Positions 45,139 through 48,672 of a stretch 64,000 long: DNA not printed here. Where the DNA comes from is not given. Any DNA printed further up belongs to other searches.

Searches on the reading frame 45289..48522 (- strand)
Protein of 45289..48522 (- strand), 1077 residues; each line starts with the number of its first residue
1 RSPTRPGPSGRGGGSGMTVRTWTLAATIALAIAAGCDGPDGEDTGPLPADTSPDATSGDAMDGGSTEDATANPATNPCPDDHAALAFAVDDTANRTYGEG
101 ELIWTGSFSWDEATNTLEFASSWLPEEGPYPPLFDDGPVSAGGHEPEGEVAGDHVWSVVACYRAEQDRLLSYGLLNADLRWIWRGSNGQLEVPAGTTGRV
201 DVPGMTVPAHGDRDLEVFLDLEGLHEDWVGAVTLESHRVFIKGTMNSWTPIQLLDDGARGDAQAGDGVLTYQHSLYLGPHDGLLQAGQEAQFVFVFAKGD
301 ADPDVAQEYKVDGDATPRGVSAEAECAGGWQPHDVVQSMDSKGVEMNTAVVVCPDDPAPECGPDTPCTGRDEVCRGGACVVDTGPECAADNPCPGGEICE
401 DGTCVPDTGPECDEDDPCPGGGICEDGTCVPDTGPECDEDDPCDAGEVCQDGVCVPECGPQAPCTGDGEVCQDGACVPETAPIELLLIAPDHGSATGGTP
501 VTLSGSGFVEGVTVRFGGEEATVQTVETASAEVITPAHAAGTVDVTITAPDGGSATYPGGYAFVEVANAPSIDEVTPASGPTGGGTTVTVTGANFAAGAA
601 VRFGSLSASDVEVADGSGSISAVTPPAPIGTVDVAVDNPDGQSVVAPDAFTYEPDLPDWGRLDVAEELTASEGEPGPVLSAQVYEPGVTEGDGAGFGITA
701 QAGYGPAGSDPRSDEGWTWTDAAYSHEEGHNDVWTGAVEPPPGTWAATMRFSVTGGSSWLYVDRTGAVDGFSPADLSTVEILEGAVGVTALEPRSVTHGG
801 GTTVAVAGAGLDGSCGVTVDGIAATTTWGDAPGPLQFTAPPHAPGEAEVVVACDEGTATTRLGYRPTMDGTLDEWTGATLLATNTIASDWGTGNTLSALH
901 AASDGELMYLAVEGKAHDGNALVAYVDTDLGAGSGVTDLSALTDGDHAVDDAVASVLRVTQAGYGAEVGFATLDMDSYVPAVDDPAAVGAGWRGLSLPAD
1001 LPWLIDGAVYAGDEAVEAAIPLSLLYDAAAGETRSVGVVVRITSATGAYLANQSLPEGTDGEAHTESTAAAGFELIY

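Call 9: search_protein_families(library=pfam, proteins=[window:45289-48522:-], max_evalue=0.00001)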
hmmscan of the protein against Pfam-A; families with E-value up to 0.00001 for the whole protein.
window:45289-48522:- (1077 aa): 2 families
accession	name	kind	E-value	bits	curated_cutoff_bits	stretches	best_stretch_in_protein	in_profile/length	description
PF01833.30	TIG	-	1.4e-31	108.8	20.9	2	570-652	1-84/84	IPT/TIG domain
PF23416.1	DUF7107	-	1.5e-08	35.3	24.6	1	411-455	1-47/48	Domain of unknown function (DUF7107)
